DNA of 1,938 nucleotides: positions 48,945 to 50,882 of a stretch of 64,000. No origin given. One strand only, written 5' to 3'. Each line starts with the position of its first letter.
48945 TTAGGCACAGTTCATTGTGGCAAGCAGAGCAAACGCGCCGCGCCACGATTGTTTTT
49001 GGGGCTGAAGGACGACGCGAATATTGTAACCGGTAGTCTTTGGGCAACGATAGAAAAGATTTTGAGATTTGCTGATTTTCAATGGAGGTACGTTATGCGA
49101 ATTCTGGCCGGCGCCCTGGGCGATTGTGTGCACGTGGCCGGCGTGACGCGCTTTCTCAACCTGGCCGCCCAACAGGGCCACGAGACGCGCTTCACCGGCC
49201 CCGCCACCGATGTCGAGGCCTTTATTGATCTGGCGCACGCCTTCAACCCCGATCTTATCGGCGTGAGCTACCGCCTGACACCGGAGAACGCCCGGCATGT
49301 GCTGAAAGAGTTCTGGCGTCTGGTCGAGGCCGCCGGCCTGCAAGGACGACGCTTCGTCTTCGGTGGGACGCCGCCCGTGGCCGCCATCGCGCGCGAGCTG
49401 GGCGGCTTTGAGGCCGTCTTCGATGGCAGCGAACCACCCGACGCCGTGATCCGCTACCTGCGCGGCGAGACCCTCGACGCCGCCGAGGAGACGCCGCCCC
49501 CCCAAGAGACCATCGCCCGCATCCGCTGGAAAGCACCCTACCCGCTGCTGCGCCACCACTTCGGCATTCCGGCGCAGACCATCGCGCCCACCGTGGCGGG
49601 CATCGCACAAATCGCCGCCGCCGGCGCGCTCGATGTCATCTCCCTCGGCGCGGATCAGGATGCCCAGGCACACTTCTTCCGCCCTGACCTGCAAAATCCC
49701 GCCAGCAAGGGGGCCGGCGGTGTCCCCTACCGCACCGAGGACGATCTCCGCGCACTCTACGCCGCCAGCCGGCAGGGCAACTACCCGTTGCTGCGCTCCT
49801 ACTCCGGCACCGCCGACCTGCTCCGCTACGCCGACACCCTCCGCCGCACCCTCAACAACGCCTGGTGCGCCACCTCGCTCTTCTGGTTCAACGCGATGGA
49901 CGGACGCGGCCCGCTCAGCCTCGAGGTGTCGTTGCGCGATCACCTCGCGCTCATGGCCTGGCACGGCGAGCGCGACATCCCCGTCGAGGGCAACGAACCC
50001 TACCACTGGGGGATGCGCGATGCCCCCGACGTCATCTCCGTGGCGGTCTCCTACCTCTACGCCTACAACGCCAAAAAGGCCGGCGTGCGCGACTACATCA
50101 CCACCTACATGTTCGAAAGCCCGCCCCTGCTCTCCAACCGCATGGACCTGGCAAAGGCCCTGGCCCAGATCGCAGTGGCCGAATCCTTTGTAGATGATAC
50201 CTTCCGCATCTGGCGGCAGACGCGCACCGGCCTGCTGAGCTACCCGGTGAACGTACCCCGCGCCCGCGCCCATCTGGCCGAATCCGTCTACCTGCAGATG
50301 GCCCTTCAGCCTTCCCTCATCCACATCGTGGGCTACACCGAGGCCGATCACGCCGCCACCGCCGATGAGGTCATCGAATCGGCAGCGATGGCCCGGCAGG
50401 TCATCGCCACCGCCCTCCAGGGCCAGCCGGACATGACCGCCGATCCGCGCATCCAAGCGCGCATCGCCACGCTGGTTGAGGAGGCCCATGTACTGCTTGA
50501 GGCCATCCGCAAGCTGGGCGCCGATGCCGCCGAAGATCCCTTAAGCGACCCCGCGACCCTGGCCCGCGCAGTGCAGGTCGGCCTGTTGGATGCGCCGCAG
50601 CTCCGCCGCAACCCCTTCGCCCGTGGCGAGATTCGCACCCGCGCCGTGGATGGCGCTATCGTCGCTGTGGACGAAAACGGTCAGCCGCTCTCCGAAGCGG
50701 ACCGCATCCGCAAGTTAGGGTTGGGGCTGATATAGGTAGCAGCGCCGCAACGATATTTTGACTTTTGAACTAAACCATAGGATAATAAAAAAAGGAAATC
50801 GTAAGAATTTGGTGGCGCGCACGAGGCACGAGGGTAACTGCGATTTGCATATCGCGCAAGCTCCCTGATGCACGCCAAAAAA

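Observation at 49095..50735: Single-chain fusion of a B12-binding (GlmS-like) domain to a glutamate-mutase-E-like barrel, with a non-canonical DCVHVAG cobalamin-ligand motif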

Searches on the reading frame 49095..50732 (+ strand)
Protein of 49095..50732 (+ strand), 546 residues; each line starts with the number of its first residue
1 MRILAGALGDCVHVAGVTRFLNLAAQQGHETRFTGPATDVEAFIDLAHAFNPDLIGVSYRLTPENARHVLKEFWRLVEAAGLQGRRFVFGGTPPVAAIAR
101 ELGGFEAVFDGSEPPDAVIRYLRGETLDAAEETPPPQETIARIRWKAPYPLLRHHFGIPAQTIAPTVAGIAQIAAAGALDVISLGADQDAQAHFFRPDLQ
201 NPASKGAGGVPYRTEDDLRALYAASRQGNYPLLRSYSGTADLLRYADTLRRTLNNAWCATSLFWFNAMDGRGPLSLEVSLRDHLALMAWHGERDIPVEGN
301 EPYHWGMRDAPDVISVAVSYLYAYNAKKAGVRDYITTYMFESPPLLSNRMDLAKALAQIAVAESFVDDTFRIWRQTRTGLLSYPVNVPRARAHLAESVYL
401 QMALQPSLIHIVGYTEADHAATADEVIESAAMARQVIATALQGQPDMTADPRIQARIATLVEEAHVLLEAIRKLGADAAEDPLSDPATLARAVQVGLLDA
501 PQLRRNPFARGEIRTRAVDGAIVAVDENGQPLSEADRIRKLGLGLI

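Call 3: search_protein_families(library=pfam, proteins=[window:49095-50732:+], max_evalue=1)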
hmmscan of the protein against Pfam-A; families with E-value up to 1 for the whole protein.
window:49095-50732:+ (546 aa): 1 family
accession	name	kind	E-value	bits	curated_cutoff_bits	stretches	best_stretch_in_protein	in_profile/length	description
PF02310.24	B12-binding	-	5.3e-09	36.4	32.1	1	2-104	2-104/121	B12 binding domain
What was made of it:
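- On Cobalamin-binding domain (PF02310, base-off/His-on type): 36.4 bits against a 32.1 cut-off (call 3).
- Checked: Pfam B12-binding covers aa 2-104 at 36.4 bits, above the 32.1 cut-off (call 3).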

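Call 4: search_protein_families(library=ncbifam, proteins=[window:49095-50732:+], max_evalue=1)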
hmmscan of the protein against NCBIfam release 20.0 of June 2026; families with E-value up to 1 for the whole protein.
window:49095-50732:+ (546 aa): 3 families
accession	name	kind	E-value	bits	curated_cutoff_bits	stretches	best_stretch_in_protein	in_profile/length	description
NF052385.1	Lys_5_6_beta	equivalog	0.0053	16.5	280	1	35-125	145-236/241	lysine 5,6-aminomutase subunit beta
NF041607.1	dimeth_corrin_MtbC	equivalog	0.072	12.6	350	1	7-103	89-184/203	dimethylamine corrinoid protein MtbC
NF002612.0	PRK02261.1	equivalog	0.23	10.9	110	1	2-125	5-133/148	methylaspartate mutase subunit S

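Call 5: search_solved_structures(query=window:49095-50732:+, max_evalue=10, show_alignments=3)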
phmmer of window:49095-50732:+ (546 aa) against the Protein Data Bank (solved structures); distinct sequences matched with E-value up to 10: 5.
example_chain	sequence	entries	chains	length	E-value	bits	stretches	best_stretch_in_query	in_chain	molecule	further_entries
4jgi_A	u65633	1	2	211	0.095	14.6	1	3-104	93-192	Putative uncharacterized protein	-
1y80_A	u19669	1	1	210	0.35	12.7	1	28-105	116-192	Predicted cobalamin binding protein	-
1wjg_A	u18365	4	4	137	0.42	12.4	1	411-492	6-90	probable ATP binding protein | Universal stress protein family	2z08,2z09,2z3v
5xzq_A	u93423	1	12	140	0.45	12.3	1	298-371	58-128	Hydroxynitrile lyase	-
6gne_A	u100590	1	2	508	0.64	11.8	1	53-121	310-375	Probable starch synthase 4, chloroplastic/amyloplastic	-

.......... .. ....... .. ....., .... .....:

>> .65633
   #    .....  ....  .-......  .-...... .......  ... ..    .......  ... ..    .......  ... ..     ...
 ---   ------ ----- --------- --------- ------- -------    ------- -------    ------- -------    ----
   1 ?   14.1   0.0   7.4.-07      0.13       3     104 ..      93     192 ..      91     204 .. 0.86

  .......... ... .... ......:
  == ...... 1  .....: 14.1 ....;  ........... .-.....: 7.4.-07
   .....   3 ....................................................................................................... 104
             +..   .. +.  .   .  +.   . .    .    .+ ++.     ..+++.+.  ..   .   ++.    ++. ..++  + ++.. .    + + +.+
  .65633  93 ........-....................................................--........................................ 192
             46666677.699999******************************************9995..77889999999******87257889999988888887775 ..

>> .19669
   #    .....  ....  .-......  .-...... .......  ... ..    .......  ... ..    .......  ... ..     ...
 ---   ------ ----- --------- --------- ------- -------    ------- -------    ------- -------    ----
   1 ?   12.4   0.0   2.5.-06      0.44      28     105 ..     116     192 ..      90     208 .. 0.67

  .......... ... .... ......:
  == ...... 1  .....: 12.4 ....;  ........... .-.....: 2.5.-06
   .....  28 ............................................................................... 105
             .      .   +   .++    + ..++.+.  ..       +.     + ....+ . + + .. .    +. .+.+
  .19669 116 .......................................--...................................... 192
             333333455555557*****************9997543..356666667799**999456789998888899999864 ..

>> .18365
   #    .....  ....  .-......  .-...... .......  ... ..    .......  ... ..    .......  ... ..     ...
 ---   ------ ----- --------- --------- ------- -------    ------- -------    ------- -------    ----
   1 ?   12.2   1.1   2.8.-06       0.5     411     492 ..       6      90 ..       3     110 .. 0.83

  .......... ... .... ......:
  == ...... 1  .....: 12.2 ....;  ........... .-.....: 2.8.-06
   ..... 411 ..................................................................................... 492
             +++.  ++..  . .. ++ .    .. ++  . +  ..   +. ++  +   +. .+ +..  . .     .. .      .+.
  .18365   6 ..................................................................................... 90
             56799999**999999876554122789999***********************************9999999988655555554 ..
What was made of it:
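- Checked: The GlmE resemblance is not detectable for this protein by Pfam or PDB sequence search (calls 3, 5).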

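Call 6: find_homologous_proteins(query=window:49095-50732:+, max_evalue=0.001)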
Query window:49095-50732:+ (546 aa): 6783 proteins with E <= 0.001 among 8000 candidates; the best 120 are listed.
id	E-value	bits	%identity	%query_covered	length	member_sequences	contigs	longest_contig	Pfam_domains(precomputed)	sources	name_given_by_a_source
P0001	2.5e-298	1008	81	99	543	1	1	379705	PF06368.18,PF02310.25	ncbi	-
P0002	6.5e-294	994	81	100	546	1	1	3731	PF02310.25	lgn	-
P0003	2.0e-293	992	81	99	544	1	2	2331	PF02310.25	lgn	-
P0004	1.9e-292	989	81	99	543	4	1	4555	PF02310.25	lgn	-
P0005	1.9e-292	989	80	99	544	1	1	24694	PF02310.25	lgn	-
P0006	2.0e-292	989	80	99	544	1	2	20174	PF02310.25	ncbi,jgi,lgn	-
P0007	6.0e-292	987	80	99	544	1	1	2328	PF02310.25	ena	-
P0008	8.2e-292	987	80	99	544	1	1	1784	PF02310.25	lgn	-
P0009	9.4e-292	986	80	99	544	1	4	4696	PF02310.25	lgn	-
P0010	1.6e-291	986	81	99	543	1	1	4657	PF02310.25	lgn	-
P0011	2.4e-291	985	80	99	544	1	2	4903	PF02310.25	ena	-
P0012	3.0e-291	985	80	99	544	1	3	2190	PF02310.25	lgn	-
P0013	3.4e-291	985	80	99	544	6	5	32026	PF02310.25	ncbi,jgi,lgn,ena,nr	ncbi:MAG TPA: cobalamin B12-binding domain-containing protein [Anaerolineae bacterium]|nr:cobalamin 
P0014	4.0e-291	984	80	99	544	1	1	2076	PF02310.25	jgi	-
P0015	4.3e-291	984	80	99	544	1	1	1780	PF02310.25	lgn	-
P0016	4.8e-291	984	80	99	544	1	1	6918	PF02310.25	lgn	-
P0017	6.0e-291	984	80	99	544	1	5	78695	PF02310.25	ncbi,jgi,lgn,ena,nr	ncbi:MAG TPA: cobalamin B12-binding domain-containing protein [Anaerolineae bacterium]|nr:cobalamin 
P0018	6.5e-291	984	80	99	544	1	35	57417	PF02310.25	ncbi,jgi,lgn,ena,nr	ncbi:MAG: B12 binding domain protein [Chloroflexi bacterium ADurb.Bin222]|nr:MAG: B12 binding domain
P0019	8.6e-291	983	80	99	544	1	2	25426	PF02310.25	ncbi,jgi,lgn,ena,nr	ncbi:MAG TPA: cobalamin B12-binding domain-containing protein [Anaerolineae bacterium]|nr:cobalamin 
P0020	1.2e-290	983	80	99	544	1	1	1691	PF02310.25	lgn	-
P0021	1.9e-290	982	80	99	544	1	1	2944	PF02310.25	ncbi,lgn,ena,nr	ncbi:MAG: cobalamin B12-binding domain-containing protein [Chloroflexi bacterium]|nr:cobalamin B12-b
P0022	2.0e-290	982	80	99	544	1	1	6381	PF02310.25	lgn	-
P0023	2.1e-290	982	80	99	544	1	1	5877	PF02310.25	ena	-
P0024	2.4e-290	982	80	99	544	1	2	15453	PF02310.25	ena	-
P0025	2.6e-290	982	80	99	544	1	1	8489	PF02310.25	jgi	-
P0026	3.6e-290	981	79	99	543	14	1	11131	PF06368.18,PF02310.25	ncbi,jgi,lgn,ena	-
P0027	3.7e-290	981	80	99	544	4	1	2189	PF02310.25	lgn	-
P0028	3.9e-290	981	80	99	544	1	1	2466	PF02310.25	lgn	-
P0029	4.4e-290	981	80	99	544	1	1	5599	PF02310.25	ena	-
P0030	4.8e-290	981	80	99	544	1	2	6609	PF02310.25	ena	-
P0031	8.7e-290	980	80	99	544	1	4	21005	PF02310.25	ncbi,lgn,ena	-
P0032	1.0e-289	980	80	99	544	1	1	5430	PF02310.25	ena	-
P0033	1.6e-289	979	80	99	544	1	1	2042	PF02310.25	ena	-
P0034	2.2e-289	979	80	99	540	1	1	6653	PF02310.25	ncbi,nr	ncbi:MAG TPA: methionine synthase, partial [Anaerolineae bacterium]|nr:methionine synthase [Anaeroli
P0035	7.6e-289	977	79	100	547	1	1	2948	PF06368.18,PF02310.25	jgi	jgi:methylmalonyl-CoA mutase cobalamin-binding subunit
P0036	8.1e-289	977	79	99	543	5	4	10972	PF02310.25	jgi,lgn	jgi:methylmalonyl-CoA mutase cobalamin-binding subunit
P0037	1.3e-288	976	79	99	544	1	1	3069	PF02310.25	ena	-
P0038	2.1e-288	975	78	99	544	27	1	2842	PF02310.25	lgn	-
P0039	7.5e-288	974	80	99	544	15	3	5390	PF02310.25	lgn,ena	-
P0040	2.5e-287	972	79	100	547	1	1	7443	PF06368.18,PF02310.25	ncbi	-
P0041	1.2e-285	966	77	100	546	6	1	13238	PF06368.18,PF02310.25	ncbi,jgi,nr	ncbi:MAG: cobalamin-dependent protein [Anaerolineae bacterium]|jgi:methylmalonyl-CoA mutase cobalami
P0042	2.2e-285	965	78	99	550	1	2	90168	PF06368.18,PF02310.25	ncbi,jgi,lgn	ncbi:MAG: methionine synthase [Anaerolineae bacterium]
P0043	5.5e-285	964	79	99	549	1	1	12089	PF02310.25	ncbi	-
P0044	3.8e-284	961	77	100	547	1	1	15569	PF06368.18,PF02310.25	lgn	-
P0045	1.2e-283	960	79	99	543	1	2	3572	PF02310.25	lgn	-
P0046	4.1e-283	958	79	99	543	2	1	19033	PF02310.25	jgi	-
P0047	4.7e-283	958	78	99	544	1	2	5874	PF06368.18,PF02310.25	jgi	-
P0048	5.2e-283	958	78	99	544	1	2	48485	PF06368.18,PF02310.25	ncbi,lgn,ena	-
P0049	3.3e-282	955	78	99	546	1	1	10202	PF06368.18,PF02310.25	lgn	-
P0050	5.8e-282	954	76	99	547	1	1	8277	PF06368.18,PF02310.25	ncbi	ncbi:MAG: methionine synthase [Anaerolineae bacterium]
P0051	2.1e-281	952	78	99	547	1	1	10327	PF02310.25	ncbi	-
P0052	3.4e-281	952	77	99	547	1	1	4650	PF02310.25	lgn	-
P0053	7.2e-281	951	76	99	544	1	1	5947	PF06368.18,PF02310.25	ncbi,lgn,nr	ncbi:MAG: methionine synthase [Anaerolineae bacterium]|nr:methionine synthase [Anaerolineae bacteriu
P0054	9.7e-281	950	78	99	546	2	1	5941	PF02310.25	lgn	-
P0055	1.2e-280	950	77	99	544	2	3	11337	PF02310.25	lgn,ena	-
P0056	2.2e-280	949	78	99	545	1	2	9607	PF06368.18,PF02310.25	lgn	-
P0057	4.6e-280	948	78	99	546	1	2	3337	PF06368.18,PF02310.25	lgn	-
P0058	1.6e-279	946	78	99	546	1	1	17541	PF02310.25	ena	-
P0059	7.2e-279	944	78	99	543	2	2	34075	PF02310.25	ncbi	-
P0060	3.7e-277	938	100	75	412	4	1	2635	PF02310.25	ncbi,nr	ncbi:MAG TPA: methionine synthase, partial [Chloroflexi bacterium]|nr:methionine synthase [Chlorofle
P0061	1.4e-276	936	76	99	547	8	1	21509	PF06368.18,PF02310.25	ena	-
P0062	2.2e-276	936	75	100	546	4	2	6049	PF06368.18,PF02310.25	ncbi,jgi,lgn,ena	jgi:methylmalonyl-CoA mutase cobalamin-binding subunit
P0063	5.4e-275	931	77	99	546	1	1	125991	PF02310.25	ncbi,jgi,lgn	-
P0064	1.7e-274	930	75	100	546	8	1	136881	PF06368.18,PF02310.25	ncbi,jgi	-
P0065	5.7e-273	924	75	100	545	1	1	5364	PF06368.18,PF02310.25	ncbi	-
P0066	7.0e-273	924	76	99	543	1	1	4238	PF02310.25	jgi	jgi:methylmalonyl-CoA mutase cobalamin-binding subunit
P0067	1.2e-269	913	74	99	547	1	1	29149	PF06368.18,PF02310.25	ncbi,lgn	ncbi:MAG: cobalamin-dependent protein [Anaerolineae bacterium]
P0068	9.0e-267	904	74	99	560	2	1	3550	PF02310.25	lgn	-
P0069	6.0e-266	901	75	100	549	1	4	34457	PF06368.18,PF02310.25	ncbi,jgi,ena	jgi:methylmalonyl-CoA mutase cobalamin-binding subunit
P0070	7.9e-266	901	75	100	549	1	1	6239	PF06368.18,PF02310.25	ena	-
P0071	1.3e-265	900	74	99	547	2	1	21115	PF06368.18,PF02310.25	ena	-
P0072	1.7e-265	900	74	99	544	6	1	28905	PF02310.25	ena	-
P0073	2.1e-265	900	74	99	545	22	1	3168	PF02310.25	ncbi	-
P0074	3.8e-265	899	75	100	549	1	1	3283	PF06368.18,PF02310.25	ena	-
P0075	5.7e-265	898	73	99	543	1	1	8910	PF02310.25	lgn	-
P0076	7.7e-265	898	73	100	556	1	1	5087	PF06368.18,PF02310.25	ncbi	ncbi:MAG: cobalamin-dependent protein [Anaerolineae bacterium]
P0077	9.2e-265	897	75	99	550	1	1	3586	PF06368.18,PF02310.25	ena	-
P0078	2.1e-264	896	74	99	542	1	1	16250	PF02310.25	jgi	jgi:methylmalonyl-CoA mutase cobalamin-binding subunit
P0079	2.9e-264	896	74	99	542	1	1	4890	PF06368.18,PF02310.25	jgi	jgi:methylmalonyl-CoA mutase cobalamin-binding subunit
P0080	5.3e-264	895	74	99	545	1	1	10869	PF02310.25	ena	-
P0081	2.7e-261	886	74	99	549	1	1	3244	PF02310.25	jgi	jgi:methylmalonyl-CoA mutase cobalamin-binding subunit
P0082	2.1e-256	870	70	99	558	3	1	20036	PF02310.25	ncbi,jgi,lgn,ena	-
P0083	8.9e-256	868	71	99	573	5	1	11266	PF06368.18,PF02310.25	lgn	-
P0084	1.1e-254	864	71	99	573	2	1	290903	PF02310.25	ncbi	-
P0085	2.1e-254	863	70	99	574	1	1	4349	PF02310.25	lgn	-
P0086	6.3e-254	862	72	99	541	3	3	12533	PF06368.18,PF02310.25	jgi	jgi:methylmalonyl-CoA mutase cobalamin-binding subunit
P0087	1.5e-253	860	77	91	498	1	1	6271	PF06368.18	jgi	jgi:hypothetical protein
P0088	2.6e-253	860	69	99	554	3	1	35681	PF02310.25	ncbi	-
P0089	1.1e-252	858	69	99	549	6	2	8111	PF06368.18,PF02310.25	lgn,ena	-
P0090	2.6e-251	853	69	99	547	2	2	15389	PF02310.25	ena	-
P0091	2.8e-251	853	71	97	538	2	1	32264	PF02310.25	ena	-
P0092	8.3e-251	851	69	99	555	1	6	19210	PF02310.25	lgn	-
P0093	2.0e-250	850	70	99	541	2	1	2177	PF02310.25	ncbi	-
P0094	3.7e-250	849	68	99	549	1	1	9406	PF06368.18,PF02310.25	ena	-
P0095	1.2e-249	848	68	99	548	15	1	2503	PF02310.25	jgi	-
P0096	1.3e-249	847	67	99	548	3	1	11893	PF06368.18,PF02310.25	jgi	-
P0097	2.8e-248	843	67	99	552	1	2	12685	PF02310.25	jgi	jgi:methylmalonyl-CoA mutase cobalamin-binding subunit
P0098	1.8e-247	840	70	99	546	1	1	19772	PF06368.18,PF02310.25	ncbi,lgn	-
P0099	2.4e-247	840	68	99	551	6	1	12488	PF02310.25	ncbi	-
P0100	5.2e-247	839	69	99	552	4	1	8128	PF02310.25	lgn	-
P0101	1.5e-246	837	68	99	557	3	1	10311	PF06368.18,PF02310.25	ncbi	-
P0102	2.3e-246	837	68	99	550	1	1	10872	PF02310.25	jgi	jgi:methylmalonyl-CoA mutase cobalamin-binding subunit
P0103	4.4e-246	836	67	99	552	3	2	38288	PF02310.25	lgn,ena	-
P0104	1.0e-245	835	66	99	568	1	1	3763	PF02310.25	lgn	-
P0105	1.2e-245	834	69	99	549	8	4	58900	PF02310.25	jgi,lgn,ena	-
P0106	1.3e-245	834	66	99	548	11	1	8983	PF02310.25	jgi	-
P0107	2.7e-245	833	70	99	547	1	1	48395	PF06368.18,PF02310.25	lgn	-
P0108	1.0e-244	831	68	99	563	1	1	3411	PF02310.25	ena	-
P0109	3.5e-244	829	69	99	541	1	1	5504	PF06368.18,PF02310.25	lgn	-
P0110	1.0e-243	828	70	97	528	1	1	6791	PF06368.18,PF02310.25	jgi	jgi:methylmalonyl-CoA mutase cobalamin-binding subunit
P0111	1.3e-243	828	69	98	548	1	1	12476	PF06368.18,PF02310.25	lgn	-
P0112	8.5e-243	825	69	99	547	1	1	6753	PF06368.18,PF02310.25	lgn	-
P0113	9.0e-243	825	69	99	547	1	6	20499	PF06368.18,PF02310.25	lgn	-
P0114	9.4e-243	825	66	99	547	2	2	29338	PF02310.25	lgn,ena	-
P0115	1.0e-242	825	67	98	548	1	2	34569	PF06368.18,PF02310.25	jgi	jgi:hypothetical protein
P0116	1.0e-242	825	68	99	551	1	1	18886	PF06368.18,PF02310.25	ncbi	-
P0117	1.1e-242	825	67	99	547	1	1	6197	PF02310.25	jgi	-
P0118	1.4e-242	824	67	99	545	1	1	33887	PF02310.25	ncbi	-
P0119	1.6e-242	824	69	98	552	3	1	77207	PF02310.25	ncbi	-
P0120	3.2e-242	823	69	99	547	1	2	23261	PF06368.18,PF02310.25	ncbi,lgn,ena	-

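Call 14: find_encoding_contigs(protein=P0001, flank=8000, max_places=3)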
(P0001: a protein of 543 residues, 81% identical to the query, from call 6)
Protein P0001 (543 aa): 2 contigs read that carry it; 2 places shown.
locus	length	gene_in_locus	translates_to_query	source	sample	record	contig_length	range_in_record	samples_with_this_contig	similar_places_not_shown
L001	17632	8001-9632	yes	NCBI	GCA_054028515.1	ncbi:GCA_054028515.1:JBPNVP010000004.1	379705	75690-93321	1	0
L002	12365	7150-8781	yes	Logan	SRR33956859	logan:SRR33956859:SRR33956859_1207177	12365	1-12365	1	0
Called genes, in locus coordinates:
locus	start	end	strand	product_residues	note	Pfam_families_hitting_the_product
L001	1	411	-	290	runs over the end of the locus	PF01048:PNP_UDP_1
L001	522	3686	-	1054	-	PF16158:N_BRCA1_IG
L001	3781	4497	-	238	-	PF02527:GidB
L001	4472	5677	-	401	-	PF00149:Metallophos (weak)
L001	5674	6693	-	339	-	PF00586:AIRS, PF02769:AIRS_C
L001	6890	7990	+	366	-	PF01210:NAD_Gly3P_dh_N, PF02558:ApbA, PF03446:NAD_binding_2, PF03807:F420_oxidored (weak), PF07991:KARI_N (faint), PF02317:Octopine_DH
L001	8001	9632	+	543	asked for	PF02310:B12-binding, PF06368:Met_asp_mut_E (weak)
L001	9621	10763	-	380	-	PF13439:Glyco_transf_4, PF20706:GT4-conflict, PF00534:Glycos_transf_1, PF13692:Glyco_trans_1_4, PF13524:Glyco_trans_1_2 (faint)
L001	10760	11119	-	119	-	PF13451:zf_Tbcl, PF00313:CSD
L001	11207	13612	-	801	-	PF00521:DNA_topoisoIV, PF03989:DNA_gyraseA_C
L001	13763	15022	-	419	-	PF05221:AdoHcyase, PF02826:2-Hacid_dh_C (weak), PF00670:AdoHcyase_NAD, PF07991:KARI_N (faint)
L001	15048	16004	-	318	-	PF00294:PfkB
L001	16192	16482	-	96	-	PF09413:DUF2007 (weak)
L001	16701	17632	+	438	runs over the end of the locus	PF25323:6TM_PilS (faint), PF00512:HisKA, PF02518:HATPase_c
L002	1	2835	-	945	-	?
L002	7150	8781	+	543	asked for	PF02310:B12-binding, PF06368:Met_asp_mut_E (weak)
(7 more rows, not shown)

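Call 17: search_protein_representatives(protein=window:49095-50732:+)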
Query: 546 residues. Proteins with E-value up to 0.001 (for the whole library): 762; up to 1e-10: 494; up to 1e-30: 176. The best 150 are listed.
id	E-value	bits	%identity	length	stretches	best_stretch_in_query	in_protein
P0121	1.3e-177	608.1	53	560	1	3-540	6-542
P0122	2.5e-167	574.2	51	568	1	3-539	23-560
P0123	5.8e-161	553.2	50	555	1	2-539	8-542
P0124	3.9e-156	537.3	70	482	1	2-345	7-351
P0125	4.7e-152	523.8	49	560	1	4-541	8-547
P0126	2.4e-141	488.4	45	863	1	2-525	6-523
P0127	1.7e-140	485.6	47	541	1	1-539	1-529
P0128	1.2e-137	476.2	44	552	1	1-542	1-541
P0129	1.0e-135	469.9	46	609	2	129-541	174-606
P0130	4.6e-130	451.2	41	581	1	3-540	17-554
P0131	4.7e-127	441.3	44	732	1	1-541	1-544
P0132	9.5e-125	433.7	44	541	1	3-538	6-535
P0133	9.6e-121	420.5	40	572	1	2-533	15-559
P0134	2.8e-120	419.0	40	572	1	4-539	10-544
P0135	7.7e-120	417.5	43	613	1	3-539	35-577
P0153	5.4e-79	282.7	29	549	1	2-541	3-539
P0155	4.2e-77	276.5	37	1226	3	139-459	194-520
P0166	1.3e-63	231.9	36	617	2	144-518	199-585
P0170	1.4e-62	228.5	32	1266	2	105-475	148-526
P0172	1.6e-61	225.1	34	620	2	138-477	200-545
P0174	8.2e-61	222.7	36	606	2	139-537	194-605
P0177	3.0e-59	217.6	35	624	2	148-540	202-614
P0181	2.4e-56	208.0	37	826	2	134-469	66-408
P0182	1.3e-55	205.5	33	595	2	145-448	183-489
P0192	1.8e-51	191.9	37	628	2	148-542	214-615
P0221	1.4e-41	159.3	34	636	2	146-540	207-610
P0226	3.8e-40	154.5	33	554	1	157-503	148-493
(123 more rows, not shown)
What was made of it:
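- Checked: At least 6,783 homologue clusters at 90% identity (call 6) and 762 representatives at 50% (call 17).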
